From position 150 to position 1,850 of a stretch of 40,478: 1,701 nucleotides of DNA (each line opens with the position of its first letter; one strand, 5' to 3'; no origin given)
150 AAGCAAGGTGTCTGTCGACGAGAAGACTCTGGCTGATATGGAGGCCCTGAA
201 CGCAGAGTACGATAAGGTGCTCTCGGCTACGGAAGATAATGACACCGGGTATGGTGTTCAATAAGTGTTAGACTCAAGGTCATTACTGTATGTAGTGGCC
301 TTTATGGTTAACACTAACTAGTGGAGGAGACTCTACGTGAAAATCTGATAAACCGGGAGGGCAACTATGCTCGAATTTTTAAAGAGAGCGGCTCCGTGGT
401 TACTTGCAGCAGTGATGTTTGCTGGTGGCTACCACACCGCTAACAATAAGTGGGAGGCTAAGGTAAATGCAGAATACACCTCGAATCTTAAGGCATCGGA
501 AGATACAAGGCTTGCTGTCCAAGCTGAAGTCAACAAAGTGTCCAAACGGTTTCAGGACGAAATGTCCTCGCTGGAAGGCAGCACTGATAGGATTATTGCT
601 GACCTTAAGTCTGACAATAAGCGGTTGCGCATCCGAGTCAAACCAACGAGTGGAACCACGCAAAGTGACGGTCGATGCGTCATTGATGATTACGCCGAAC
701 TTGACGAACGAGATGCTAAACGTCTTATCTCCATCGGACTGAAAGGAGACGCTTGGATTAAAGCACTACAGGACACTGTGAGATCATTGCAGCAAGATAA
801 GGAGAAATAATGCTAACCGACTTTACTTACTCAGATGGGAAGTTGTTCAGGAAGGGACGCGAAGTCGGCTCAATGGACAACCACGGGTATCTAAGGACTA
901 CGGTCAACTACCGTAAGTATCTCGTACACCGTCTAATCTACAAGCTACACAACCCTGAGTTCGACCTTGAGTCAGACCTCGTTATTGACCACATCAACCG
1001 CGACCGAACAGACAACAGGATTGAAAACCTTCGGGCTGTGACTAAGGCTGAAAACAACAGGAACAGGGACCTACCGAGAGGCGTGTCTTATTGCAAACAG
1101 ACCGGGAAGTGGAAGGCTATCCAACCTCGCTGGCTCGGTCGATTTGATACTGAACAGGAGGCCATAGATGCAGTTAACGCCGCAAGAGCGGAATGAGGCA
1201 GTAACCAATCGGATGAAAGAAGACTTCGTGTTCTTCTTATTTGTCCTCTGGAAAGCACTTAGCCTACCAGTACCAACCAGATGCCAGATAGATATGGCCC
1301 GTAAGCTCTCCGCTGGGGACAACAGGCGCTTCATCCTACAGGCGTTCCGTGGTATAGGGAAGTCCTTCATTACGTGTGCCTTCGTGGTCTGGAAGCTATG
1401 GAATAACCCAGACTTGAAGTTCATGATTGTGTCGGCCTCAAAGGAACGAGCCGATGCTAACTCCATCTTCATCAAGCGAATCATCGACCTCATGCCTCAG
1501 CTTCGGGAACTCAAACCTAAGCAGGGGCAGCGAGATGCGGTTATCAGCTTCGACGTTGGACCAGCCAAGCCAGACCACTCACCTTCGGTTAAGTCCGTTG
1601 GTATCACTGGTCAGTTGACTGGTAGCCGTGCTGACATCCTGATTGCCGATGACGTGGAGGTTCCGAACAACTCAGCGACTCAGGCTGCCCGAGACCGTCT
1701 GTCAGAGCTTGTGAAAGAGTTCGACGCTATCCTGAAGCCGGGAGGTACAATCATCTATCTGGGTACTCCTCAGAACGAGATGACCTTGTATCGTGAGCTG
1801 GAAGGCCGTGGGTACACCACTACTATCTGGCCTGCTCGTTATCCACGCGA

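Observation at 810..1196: HNH-AP2 homing endonuclease wedged between spanin and large terminase genes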

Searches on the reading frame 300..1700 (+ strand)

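Call 38: search_dna_similar(query=L003:1010-1444:+, collection=phages, mode=protein, max_rows=40, max_evalue=1e-30)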
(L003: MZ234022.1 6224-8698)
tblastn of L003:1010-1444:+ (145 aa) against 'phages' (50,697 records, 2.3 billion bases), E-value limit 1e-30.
Records with a match: 55; places in all: 56; records where one place covers at least 80% of the query: 55.
Best place of each record, by identity: >=99% 8; 95-99% 29; 90-95% 3; 60-80% 15.
By first word of the organism name: Salmonella 27; Escherichia 12; Enterobacter 6; Citrobacter 5; Kayfunavirus 2; Staphylococcus 1; Aeromonas 1; Hafnia 1.
By host as written in the record: Escherichia coli 12; Salmonella enterica subsp. enterica serovar Typhi 9; Salmonella enterica subsp. enterica serovar Paratyphi C 5; Citrobacter rodentium 4; Salmonella enterica subsp. enterica serovar Paratyphi A 4; Salmonella enterica subsp. enterica serovar Paratyphi B 4; Enterobacter cloacae 4; Salmonella enterica subsp. enterica serovar Typhi strain BRD948 3; and 8 more.
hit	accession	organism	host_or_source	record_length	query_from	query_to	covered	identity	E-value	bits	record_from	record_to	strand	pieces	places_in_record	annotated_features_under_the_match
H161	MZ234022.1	Escherichia phage vB_EcoP-101120B1-2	Escherichia coli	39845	1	145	100%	100.0%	1e-83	272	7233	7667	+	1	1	HNH homing endonuclease | terminase large subunit | Rz-like lysis protein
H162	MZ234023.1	Escherichia phage vB_EcoP-101120B2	Escherichia coli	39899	1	145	100%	100.0%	1e-83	272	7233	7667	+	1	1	HNH homing endonuclease | terminase large subunit | Rz-like lysis protein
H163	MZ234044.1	Escherichia phage vB_EcoP-PM129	Escherichia coli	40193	1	145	100%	100.0%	1e-83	272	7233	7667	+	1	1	HNH homing endonuclease | terminase large subunit | Rz-like lysis protein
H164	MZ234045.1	Escherichia phage vB_EcoP-PM131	Escherichia coli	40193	1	145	100%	100.0%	1e-83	272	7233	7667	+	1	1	HNH homing endonuclease | terminase large subunit | Rz-like lysis protein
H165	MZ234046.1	Escherichia phage vB_EcoP-PM137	Escherichia coli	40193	1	145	100%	100.0%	1e-83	272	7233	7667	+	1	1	HNH homing endonuclease | terminase large subunit | Rz-like lysis protein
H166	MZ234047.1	Escherichia phage vB_EcoP-PM139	Escherichia coli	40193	1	145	100%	100.0%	1e-83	272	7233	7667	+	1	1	HNH homing endonuclease | terminase large subunit | Rz-like lysis protein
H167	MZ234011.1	Escherichia phage vB_EcoP-22664UKE3-2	Escherichia coli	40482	1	145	100%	100.0%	1e-83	272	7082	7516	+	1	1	HNH homing endonuclease | terminase large subunit | Rz-like lysis protein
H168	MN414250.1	Escherichia phage RDN8.1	Escherichia coli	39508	1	145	100%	99.3%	1e-82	269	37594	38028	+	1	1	HNH homing endonuclease | terminase large subunit; circularly permutated genome; the cohesive ... | Rz-like lysis protein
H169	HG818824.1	Citrobacter phage CR8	Citrobacter rodentium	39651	1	145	100%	98.6%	7e-82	267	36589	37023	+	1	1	3.8A: predicted homing endonuclease | 3.8A: misc_feature | 19: predicted DNA packaging protein B or DNA maturase B | 18.5: conserved hypothetical phage protein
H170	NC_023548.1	Citrobacter phage CR8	Citrobacter rodentium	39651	1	145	100%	98.6%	7e-82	267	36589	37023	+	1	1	3.8A: HNH endonuclease | 3.8A: misc_feature | 19: terminase large subunit | 18.5: Rz-like spanin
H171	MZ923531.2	Salmonella phage PRF-SP1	Salmonella enterica subsp. enterica ...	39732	1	145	100%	98.6%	8e-82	267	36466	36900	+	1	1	hypothetical protein | terminase large subunit | spanin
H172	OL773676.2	Salmonella phage PRF-SP4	Salmonella enterica subsp. enterica ...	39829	1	145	100%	98.6%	8e-82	267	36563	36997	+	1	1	hypothetical protein | terminase large subunit | spanin inner membrane subunit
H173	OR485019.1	Salmonella phage STP-SP3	Salmonella enterica subsp. enterica ...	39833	1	145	100%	98.6%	8e-82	267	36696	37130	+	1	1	hypothetical protein | terminase large subunit | spanin, inner membrane subunit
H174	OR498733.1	Salmonella phage STP-SP6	Salmonella enterica subsp. enterica ...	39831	1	145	100%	98.6%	8e-82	267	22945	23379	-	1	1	hypothetical protein | terminase large subunit | spanin, inner membrane subunit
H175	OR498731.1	Salmonella phage STP-SP4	Salmonella enterica subsp. enterica ...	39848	1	145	100%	98.6%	8e-82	267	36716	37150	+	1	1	hypothetical protein | terminase large subunit | spanin, inner membrane subunit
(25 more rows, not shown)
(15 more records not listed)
